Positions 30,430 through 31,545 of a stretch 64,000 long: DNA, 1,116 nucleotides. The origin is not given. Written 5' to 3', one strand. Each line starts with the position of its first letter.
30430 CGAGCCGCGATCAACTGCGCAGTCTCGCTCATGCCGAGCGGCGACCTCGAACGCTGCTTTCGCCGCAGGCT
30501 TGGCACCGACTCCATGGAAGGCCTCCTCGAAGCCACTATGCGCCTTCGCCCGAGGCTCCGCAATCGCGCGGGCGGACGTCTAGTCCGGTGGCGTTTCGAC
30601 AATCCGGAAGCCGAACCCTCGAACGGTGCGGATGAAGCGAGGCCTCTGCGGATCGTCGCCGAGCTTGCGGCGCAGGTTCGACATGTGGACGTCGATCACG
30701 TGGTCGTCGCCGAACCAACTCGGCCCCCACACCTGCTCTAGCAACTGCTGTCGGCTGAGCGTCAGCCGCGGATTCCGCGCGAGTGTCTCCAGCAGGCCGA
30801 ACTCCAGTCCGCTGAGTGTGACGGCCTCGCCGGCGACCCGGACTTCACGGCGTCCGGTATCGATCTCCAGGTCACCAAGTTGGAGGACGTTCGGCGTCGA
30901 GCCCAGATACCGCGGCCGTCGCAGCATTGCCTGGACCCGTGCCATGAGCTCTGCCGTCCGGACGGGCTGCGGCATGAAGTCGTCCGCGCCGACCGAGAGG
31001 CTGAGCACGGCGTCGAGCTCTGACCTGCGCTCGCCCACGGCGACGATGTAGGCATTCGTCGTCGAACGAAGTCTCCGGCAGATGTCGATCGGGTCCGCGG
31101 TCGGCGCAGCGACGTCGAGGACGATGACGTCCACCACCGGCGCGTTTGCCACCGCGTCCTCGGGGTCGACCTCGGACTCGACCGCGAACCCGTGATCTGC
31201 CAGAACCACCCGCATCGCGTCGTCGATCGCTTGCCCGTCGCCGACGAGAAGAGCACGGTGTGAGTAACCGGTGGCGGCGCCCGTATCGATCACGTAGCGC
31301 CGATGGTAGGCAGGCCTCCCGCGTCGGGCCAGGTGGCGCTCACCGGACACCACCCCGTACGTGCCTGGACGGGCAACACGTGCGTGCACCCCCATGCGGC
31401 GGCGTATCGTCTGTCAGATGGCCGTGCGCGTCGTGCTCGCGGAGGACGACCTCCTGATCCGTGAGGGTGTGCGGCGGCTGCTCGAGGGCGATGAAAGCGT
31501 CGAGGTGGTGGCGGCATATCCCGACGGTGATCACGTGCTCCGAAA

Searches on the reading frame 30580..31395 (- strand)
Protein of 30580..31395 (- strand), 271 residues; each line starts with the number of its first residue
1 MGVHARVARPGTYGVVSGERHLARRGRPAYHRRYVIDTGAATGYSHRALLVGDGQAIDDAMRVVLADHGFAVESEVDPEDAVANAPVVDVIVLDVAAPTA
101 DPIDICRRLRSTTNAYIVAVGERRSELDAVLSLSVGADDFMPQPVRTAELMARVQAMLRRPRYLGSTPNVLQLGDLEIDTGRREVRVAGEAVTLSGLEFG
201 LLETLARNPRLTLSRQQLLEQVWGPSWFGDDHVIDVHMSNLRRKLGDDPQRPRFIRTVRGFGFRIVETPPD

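Call 12: search_protein_families(library=pfam, proteins=[window:30580-31395:-])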
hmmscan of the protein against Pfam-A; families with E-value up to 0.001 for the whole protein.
window:30580-31395:- (271 aa): 2 families
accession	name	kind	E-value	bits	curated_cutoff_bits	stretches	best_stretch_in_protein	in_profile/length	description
PF00486.34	Trans_reg_C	-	4.8e-26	91.1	26.2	1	189-264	1-76/77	Transcriptional regulatory protein, C terminal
PF00072.30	Response_reg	-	1.2e-10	42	30.2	1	49-155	2-111/111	Response regulator receiver domain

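Call 27: search_protein_families(library=ncbifam, proteins=[window:30580-31293:-], max_evalue=0.00001)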
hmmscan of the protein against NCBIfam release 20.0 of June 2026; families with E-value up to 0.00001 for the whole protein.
window:30580-31293:- (237 aa): 41 families (the best 25 are shown)
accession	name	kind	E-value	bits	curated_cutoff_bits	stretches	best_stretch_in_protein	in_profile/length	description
NF040689.1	MtrAB_MtrA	equivalog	2.4e-51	174.2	300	1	15-231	2-218/219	MtrAB system response regulator MtrA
NF041733.1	resp_reg_CseB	equivalog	4.4e-47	160.4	350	1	14-232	3-227/228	two-component system response regulator CseB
NF045944.1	ResRegRpaBCyano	equivalog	1.8e-44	151.9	330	1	15-230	1-226/229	response regulator transcription factor RpaB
TIGR02154.1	PhoB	equivalog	7.8e-43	146.4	296.2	1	12-231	3-225/226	phosphate regulon transcriptional regulator PhoB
NF008296.0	PRK11083.1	equivalog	1.3e-42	145.7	273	1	13-231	5-225/228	two-component system response regulator CreB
NF007005.1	PRK09468.1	equivalog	2.7e-41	141.6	331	1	12-232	4-232/237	osmolarity response regulator transcription factor OmpR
NF040534.1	resp_reg_YycF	equivalog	5.3e-41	140.4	340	1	14-231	3-227/231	response regulator YycF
NF033120.0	vanR_FM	exception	2.8e-37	128.6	460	1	15-230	7-228/231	vancomycin resistance response regulator transcription factor, VanR-F/VanR-M family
NF033117.2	vanR_ACDEGLN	exception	4.9e-37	127.7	350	1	15-231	2-225/226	VanR-ABDEGLN family response regulator transcription factor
NF007820.0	PRK10529.1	equivalog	1.1e-36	126.4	325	1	14-232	4-224/225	two-component system response regulator KdpE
NF008199.0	PRK10955.1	equivalog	1.3e-36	126.7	341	1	12-233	2-230/232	envelope stress response regulator transcription factor CpxR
NF053854.1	RespRegPhoBBctds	equivalog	3.2e-35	121.5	270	1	15-230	2-223/225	two-component system response regulator PhoB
NF007982.1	PRK10710.1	equivalog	3.3e-35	121.7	380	1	52-231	50-227/235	envelope stress response regulator BaeR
TIGR01387.1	cztR_silR_copR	subfamily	4.5e-34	118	279.2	1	15-229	2-216/218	heavy metal response regulator transcription factor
NF008078.0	PRK10816.1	equivalog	5e-33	114.5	336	1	13-230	2-219/223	two-component system response regulator PhoP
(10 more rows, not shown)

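Call 28: search_solved_structures(query=window:30580-31293:-, max_evalue=1e-10)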
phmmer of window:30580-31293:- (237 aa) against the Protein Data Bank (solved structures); distinct sequences matched with E-value up to 1e-10: 79 (the best 60 are shown).
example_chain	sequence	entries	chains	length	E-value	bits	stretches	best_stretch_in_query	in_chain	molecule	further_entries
2oqr_A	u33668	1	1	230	2.9e-39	138.5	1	14-231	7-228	Sensory transduction protein regX3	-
2gwr_A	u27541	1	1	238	1.8e-37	132.6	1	12-231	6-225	DNA-binding response regulator mtrA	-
1ys6_A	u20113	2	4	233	3.8e-34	121.7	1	11-230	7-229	Transcriptional regulatory protein prrA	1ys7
4kfc_A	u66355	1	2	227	5.5e-34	121.2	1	13-231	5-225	KDP operon transcriptional regulatory protein KdpE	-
6lgq_D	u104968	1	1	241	6.8e-34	120.9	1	12-231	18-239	DNA-binding response regulator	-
4kny_A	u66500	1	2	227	1e-33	120.3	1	13-231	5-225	KDP operon transcriptional regulatory protein KdpE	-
3q9s_A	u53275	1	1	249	3.1e-27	99.1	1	12-226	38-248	DNA-binding response regulator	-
4b09_A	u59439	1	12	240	6.1e-27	98.2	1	53-230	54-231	TRANSCRIPTIONAL REGULATORY PROTEIN BAER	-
9dvt_R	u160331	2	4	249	9.6e-27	97.5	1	13-231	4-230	DNA-binding dual master transcriptional regulator RpaA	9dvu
9ji3_J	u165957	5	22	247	1.2e-26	97.2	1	8-232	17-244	DNA-binding response regulator | Possible two component system response transcriptional positive regulator PhoP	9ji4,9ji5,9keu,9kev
3r0j_A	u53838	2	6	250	1.3e-26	97.1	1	8-232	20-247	POSSIBLE TWO COMPONENT SYSTEM RESPONSE TRANSCRIPTIONAL POSITIVE REGULATOR PHOP | Response regulator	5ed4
9ket_J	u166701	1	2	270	4.4e-24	88.8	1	54-232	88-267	Possible two component system response transcriptional positive regulator PhoP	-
1kgs_A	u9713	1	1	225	2.4e-23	86.4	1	13-229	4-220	DNA BINDING RESPONSE REGULATOR D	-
7e1b_A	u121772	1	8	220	5.4e-23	85.3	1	14-231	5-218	DNA-binding response regulator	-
8hig_A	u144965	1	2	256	2e-22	83.4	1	44-233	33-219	DNA-binding response OmpR family regulator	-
8hih_O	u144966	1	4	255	4.4e-19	72.4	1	48-233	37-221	Transcriptional regulatory protein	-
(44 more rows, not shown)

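Call 31: find_homologous_proteins(query=window:30580-31293:-, max_evalue=1e-30)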
Query window:30580-31293:- (237 aa): 4246 proteins with E <= 1e-30 among 8000 candidates; the best 120 are listed.
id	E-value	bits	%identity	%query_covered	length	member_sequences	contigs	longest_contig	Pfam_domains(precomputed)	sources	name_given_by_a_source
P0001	9.3e-150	515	100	100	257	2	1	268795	PF00486.35,PF00072.31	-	-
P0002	3.0e-93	330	68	97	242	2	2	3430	PF00486.35,PF00072.31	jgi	jgi:DNA-binding response OmpR family regulator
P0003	1.9e-90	321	65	96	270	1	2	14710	PF00486.35,PF00072.31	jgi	jgi:DNA-binding response OmpR family regulator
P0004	3.5e-90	320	70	88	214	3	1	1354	PF00486.35,PF00072.31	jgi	jgi:DNA-binding response OmpR family regulator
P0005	7.0e-90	319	69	93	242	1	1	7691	PF00486.35,PF00072.31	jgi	jgi:DNA-binding response OmpR family regulator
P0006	7.3e-90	319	66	94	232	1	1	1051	PF00486.35,PF00072.31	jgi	jgi:DNA-binding response OmpR family regulator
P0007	7.6e-90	319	68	94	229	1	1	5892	PF00486.35,PF00072.31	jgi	jgi:DNA-binding response OmpR family regulator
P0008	2.1e-89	317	66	93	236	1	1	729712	PF00486.35,PF00072.31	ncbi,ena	-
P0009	2.7e-89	317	65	100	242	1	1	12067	PF00486.35,PF00072.31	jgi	jgi:DNA-binding response OmpR family regulator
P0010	5.3e-89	316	65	94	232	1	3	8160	PF00486.35,PF00072.31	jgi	jgi:DNA-binding response OmpR family regulator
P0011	4.6e-88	313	66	92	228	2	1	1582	PF00486.35,PF00072.31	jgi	jgi:DNA-binding response OmpR family regulator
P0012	8.3e-88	312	65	94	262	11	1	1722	PF00486.35,PF00072.31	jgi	jgi:DNA-binding response OmpR family regulator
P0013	2.9e-87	310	64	96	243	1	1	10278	PF00486.35,PF00072.31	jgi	jgi:DNA-binding response OmpR family regulator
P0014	6.3e-87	309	64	94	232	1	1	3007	PF00486.35,PF00072.31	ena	-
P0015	8.7e-87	309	65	96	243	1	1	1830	PF00486.35,PF00072.31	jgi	jgi:DNA-binding response OmpR family regulator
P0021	1.0e-84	302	68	95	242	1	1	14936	PF00486.35,PF00072.31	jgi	jgi:DNA-binding response OmpR family regulator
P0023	4.6e-78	280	60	93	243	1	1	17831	PF00486.35,PF00072.31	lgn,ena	-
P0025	4.3e-75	270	60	95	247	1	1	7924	PF00486.35,PF00072.31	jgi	jgi:DNA-binding response OmpR family regulator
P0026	2.3e-68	248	54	99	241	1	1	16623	PF00486.35,PF00072.31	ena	-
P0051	2.3e-62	229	51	96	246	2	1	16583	PF00486.35,PF00072.31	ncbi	-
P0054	3.5e-62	228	52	94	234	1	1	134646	PF00486.35,PF00072.31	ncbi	-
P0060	6.6e-62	227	50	92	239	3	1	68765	PF00486.35,PF00072.31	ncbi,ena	-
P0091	8.8e-61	224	49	96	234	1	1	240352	PF00486.35,PF23198.2,PF00072.31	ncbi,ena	-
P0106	1.9e-60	223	50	93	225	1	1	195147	PF00486.35,PF00072.31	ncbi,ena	-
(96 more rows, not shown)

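Call 33: find_encoding_contigs(protein=P0008, flank=10000, max_places=2)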
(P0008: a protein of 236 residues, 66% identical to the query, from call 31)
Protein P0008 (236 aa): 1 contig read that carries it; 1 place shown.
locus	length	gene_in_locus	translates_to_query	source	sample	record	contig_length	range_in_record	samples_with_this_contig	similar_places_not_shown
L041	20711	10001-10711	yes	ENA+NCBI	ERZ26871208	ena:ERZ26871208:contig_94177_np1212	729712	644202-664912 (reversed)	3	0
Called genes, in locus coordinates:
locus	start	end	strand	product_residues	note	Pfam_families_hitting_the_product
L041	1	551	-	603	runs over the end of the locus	PF00664:ABC_membrane, PF00005:ABC_tran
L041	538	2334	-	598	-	PF00664:ABC_membrane, PF00005:ABC_tran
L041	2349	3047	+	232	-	PF00583:Acetyltransf_1 (weak), PF13508:Acetyltransf_7 (weak)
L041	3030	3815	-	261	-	PF01061:ABC2_membrane, PF12698:ABC2_membrane_3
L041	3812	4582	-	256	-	PF01061:ABC2_membrane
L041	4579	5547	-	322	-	PF00005:ABC_tran, PF13304:AAA_21 (faint), PF13732:DrrA1-3_C (faint)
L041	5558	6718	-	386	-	PF13424:TPR_12 (faint)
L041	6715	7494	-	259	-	PF00486:Trans_reg_C, PF03704:BTAD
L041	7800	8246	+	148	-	PF23636:DUF7144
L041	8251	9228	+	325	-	PF04960:Glutaminase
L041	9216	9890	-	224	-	PF00072:Response_reg, PF00196:GerE, PF08281:Sigma70_r4_2 (faint)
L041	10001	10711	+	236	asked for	PF00072:Response_reg, PF00486:Trans_reg_C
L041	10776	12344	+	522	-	PF08448:PAS_4 (weak), PF07730:HisKA_3, PF02518:HATPase_c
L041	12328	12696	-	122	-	PF00582:Usp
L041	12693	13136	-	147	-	-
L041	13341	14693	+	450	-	PF01546:Peptidase_M20, PF07687:M20_dimer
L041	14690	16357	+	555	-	PF03806:ABG_transport, PF02667:SCFA_trans (weak)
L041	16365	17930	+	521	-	PF03600:CitMHS, PF00939:Na_sulph_symp, PF03600:CitMHS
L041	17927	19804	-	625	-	-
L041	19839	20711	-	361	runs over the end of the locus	PF01717:Meth_synt_2 (weak)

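Call 34: find_encoding_contigs(protein=P0023, flank=10000, max_places=2)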
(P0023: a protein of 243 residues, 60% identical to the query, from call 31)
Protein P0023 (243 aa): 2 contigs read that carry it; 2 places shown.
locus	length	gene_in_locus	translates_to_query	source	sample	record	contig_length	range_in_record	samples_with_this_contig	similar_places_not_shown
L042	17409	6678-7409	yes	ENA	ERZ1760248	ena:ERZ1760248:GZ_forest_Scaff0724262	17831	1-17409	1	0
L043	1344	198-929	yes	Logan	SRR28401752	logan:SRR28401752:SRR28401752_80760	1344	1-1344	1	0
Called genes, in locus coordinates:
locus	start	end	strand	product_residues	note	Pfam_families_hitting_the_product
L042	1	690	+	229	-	?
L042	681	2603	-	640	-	PF00009:GTP_EFTU, PF22042:EF-G_D2, PF03144:GTP_EFTU_D2 (weak), PF14492:EFG_III, PF03764:EFG_IV (weak), PF00679:EFG_C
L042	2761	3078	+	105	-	-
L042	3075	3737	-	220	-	PF08448:PAS_4 (weak), PF00196:GerE, PF04545:Sigma70_r4 (weak), PF08281:Sigma70_r4_2 (weak), PF08279:HTH_11 (weak)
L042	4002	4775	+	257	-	PF03631:Virul_fac_BrkB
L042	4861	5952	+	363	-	PF04960:Glutaminase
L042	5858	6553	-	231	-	PF00072:Response_reg, PF00196:GerE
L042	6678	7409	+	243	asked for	PF00072:Response_reg (weak), PF00486:Trans_reg_C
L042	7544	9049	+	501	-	PF08448:PAS_4 (weak), PF07730:HisKA_3, PF13581:HATPase_c_2 (weak), PF02518:HATPase_c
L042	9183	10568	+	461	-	PF01546:Peptidase_M20, PF07687:M20_dimer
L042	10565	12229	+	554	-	PF03806:ABG_transport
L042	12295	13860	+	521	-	PF00939:Na_sulph_symp, PF03600:CitMHS, PF00939:Na_sulph_symp, PF03600:CitMHS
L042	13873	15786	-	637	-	-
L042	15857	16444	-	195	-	PF03729:DUF308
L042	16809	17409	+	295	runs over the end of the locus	PF00582:Usp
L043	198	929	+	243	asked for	PF00072:Response_reg (weak), PF00486:Trans_reg_C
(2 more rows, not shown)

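Call 35: find_encoding_contigs(protein=P0021, flank=10000, max_places=2)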
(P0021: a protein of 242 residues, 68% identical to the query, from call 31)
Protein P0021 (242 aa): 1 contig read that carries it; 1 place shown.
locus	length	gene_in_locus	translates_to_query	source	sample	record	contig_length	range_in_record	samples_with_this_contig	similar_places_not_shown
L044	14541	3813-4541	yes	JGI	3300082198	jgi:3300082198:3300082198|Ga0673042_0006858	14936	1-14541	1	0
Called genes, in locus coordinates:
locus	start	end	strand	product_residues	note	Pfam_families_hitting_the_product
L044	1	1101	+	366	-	?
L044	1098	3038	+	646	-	PF06609:TRI12, PF00083:Sugar_tr, PF07690:MFS_1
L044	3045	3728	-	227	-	PF00072:Response_reg, PF00196:GerE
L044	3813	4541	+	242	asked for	PF00072:Response_reg, PF00486:Trans_reg_C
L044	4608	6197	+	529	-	PF08448:PAS_4 (faint), PF07730:HisKA_3, PF13581:HATPase_c_2 (weak), PF02518:HATPase_c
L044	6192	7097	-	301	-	PF00582:Usp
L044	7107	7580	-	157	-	-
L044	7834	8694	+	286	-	PF03631:Virul_fac_BrkB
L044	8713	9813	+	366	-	PF18851:baeRF_family8, PF18855:baeRF_family11, PF18845:baeRF_family3, PF18848:baeRF_family6, PF18849:baeRF_family7, PF18851:baeRF_family8, PF18855:baeRF_family11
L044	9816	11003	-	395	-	PF13699:eCIS_core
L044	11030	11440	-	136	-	PF00731:AIRC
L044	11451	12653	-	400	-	PF02844:GARS_N, PF01071:GARS_A, PF02655:ATP-grasp_3 (weak), PF02843:GARS_C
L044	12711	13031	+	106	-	-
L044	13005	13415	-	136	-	PF13673:Acetyltransf_10, PF00583:Acetyltransf_1, PF13508:Acetyltransf_7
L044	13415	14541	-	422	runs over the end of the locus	PF00709:Adenylsucc_synt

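Call 36: find_encoding_contigs(protein=P0003, flank=10000, max_places=2)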
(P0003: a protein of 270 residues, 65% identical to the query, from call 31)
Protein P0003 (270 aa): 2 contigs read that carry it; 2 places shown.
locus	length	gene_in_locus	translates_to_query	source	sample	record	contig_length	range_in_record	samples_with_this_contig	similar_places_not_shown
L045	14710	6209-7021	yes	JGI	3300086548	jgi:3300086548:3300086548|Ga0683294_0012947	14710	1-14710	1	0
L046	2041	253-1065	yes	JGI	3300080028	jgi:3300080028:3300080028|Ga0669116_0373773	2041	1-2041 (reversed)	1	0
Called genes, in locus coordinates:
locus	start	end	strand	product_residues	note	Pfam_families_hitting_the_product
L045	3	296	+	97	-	?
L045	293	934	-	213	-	PF06026:Rib_5-P_isom_A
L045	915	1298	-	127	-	PF03625:DUF302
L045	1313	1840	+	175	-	PF14016:DUF4232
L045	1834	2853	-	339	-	PF04960:Glutaminase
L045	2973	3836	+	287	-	PF03631:Virul_fac_BrkB (weak)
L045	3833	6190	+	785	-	PF03706:LPG_synthase_TM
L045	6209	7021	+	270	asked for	PF00072:Response_reg, PF00486:Trans_reg_C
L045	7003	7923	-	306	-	PF00582:Usp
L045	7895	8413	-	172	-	-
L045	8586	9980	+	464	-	PF01546:Peptidase_M20, PF07687:M20_dimer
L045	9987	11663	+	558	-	PF03806:ABG_transport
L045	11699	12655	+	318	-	PF00296:Bac_luciferase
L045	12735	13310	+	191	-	PF03729:DUF308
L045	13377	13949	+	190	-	PF04264:YceI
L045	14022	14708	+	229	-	?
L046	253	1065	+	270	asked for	PF00072:Response_reg, PF00486:Trans_reg_C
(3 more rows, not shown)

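Call 46: list_cluster_members(proteins=[P0008, P0001, P0054, P0091, P0106, P0051, P0060])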
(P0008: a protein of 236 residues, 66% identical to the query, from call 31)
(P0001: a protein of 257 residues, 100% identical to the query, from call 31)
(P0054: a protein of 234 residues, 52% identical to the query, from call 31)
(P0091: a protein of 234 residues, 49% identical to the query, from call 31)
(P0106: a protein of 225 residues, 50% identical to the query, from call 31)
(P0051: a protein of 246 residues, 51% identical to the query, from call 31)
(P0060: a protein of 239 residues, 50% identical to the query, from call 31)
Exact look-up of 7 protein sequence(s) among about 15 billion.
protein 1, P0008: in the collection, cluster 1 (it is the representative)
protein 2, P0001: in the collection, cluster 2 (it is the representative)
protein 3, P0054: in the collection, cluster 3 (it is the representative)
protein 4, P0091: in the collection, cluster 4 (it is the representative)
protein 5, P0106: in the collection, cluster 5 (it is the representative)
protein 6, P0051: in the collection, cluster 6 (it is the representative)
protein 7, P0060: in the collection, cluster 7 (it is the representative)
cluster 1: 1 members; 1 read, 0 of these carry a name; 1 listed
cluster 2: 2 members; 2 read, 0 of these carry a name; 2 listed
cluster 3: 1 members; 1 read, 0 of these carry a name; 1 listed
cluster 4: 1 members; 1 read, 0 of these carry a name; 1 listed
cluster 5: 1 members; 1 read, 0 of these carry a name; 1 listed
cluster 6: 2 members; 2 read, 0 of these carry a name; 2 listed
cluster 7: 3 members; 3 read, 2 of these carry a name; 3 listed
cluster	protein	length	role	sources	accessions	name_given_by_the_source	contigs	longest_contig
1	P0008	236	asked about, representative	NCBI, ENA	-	-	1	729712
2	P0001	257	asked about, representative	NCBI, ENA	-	-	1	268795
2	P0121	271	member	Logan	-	-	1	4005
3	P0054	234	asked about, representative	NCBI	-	-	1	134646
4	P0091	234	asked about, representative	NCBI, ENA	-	-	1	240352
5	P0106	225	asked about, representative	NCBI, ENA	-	-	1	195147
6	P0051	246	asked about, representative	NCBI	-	-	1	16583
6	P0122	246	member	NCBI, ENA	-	-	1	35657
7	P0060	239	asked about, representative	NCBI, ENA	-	-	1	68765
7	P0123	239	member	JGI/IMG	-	DNA-binding response OmpR family regulator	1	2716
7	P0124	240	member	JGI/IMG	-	DNA-binding response OmpR family regulator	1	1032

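Call 59: find_encoding_contigs(protein=P0009, flank=10000, max_places=1)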
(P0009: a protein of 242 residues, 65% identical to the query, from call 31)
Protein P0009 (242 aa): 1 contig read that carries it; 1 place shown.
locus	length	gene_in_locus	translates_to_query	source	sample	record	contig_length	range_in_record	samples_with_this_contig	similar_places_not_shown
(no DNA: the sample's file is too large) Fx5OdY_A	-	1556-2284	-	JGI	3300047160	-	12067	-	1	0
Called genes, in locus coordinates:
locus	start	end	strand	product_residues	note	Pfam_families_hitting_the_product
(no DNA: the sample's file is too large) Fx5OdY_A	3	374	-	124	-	?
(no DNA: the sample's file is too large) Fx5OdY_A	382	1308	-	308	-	PF04960:Glutaminase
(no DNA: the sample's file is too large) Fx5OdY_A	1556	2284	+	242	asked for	PF00072:Response_reg, PF00486:Trans_reg_C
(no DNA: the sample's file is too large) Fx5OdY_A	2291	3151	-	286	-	PF00582:Usp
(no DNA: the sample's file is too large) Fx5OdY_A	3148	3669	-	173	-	-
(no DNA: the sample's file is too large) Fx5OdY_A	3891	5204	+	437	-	PF01546:Peptidase_M20, PF07687:M20_dimer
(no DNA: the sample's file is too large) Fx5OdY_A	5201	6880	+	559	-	PF03806:ABG_transport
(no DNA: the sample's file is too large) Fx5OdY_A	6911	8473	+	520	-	PF03600:CitMHS, PF00939:Na_sulph_symp, PF03600:CitMHS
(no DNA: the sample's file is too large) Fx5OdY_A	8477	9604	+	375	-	PF18851:baeRF_family8, PF18855:baeRF_family11, PF18845:baeRF_family3, PF18848:baeRF_family6, PF18849:baeRF_family7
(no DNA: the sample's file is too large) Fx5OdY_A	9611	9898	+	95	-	PF18905:DUF5661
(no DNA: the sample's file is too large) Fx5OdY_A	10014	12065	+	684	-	?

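Call 60: find_encoding_contigs(protein=P0013, flank=10000, max_places=1)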
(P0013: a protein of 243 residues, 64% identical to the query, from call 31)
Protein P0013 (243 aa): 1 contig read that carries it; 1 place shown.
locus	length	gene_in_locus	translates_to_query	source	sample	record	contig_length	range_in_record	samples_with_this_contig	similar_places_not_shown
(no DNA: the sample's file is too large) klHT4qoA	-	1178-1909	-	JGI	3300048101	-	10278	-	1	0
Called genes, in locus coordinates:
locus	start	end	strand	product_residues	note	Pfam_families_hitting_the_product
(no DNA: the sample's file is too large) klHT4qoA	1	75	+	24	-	?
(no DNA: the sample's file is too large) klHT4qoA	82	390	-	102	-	-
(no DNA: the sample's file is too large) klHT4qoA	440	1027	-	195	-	PF00989:PAS (weak), PF08448:PAS_4, PF00196:GerE, PF04545:Sigma70_r4 (weak), PF08281:Sigma70_r4_2 (weak), PF13384:HTH_23 (weak)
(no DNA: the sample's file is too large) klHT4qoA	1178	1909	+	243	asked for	PF00072:Response_reg, PF00486:Trans_reg_C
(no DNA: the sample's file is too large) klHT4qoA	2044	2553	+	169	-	-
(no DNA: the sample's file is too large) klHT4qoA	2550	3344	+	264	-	PF00582:Usp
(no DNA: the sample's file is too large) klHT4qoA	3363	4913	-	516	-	PF08448:PAS_4 (faint), PF07730:HisKA_3, PF13581:HATPase_c_2, PF02518:HATPase_c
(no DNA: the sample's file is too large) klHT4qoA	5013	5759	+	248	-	PF00072:Response_reg, PF00196:GerE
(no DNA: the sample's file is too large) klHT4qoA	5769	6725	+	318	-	PF00248:Aldo_ket_red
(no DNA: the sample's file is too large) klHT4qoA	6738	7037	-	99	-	-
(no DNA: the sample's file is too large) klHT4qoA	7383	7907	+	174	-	PF03640:Lipoprotein_15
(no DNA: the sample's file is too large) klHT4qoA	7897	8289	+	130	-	PF00127:Copper-bind (weak)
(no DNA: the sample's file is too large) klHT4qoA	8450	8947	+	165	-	PF00210:Ferritin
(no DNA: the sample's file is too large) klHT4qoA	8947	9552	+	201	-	PF00174:Oxidored_molyb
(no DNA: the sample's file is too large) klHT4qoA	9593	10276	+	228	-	?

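Call 61: find_encoding_contigs(protein=P0026, flank=10000, max_places=1)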
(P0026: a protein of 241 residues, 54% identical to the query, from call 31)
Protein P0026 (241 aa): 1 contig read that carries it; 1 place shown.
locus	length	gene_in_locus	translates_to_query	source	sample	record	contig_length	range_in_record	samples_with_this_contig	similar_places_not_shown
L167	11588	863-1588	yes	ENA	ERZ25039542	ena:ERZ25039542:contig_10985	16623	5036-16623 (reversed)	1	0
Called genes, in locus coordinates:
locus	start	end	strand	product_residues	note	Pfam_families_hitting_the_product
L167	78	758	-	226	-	PF00072:Response_reg, PF00196:GerE, PF08281:Sigma70_r4_2 (weak)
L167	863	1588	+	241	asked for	PF00072:Response_reg, PF00486:Trans_reg_C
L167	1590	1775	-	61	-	-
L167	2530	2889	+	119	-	PF00196:GerE, PF04545:Sigma70_r4 (weak), PF08281:Sigma70_r4_2 (weak), PF12840:HTH_20 (weak), PF13384:HTH_23 (weak), PF08279:HTH_11 (weak)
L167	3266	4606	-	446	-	PF03706:LPG_synthase_TM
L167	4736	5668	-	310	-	-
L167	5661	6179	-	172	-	-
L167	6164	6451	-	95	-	-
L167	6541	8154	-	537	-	PF07730:HisKA_3, PF13581:HATPase_c_2, PF02518:HATPase_c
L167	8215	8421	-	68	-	PF00939:Na_sulph_symp (weak), PF03600:CitMHS (weak)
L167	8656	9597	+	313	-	-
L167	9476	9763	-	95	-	PF03600:CitMHS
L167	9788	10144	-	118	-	PF03806:ABG_transport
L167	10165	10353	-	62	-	PF03806:ABG_transport (weak)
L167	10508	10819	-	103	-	PF03806:ABG_transport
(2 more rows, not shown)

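Call 62: find_encoding_contigs(protein=P0025, flank=10000, max_places=1)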
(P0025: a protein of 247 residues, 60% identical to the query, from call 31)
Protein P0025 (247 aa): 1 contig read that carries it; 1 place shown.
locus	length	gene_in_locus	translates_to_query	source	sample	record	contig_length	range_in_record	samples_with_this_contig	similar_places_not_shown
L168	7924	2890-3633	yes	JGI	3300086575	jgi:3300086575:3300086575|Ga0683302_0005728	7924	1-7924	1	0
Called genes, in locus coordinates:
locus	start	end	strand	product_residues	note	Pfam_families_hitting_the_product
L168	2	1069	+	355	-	?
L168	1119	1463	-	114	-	PF09851:SHOCT (weak)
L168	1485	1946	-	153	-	PF19850:DUF6325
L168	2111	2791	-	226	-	PF00072:Response_reg, PF00196:GerE, PF08281:Sigma70_r4_2 (weak)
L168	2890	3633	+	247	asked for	PF00072:Response_reg, PF00486:Trans_reg_C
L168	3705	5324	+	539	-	PF07730:HisKA_3, PF13581:HATPase_c_2 (weak), PF02518:HATPase_c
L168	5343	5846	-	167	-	-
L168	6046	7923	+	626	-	?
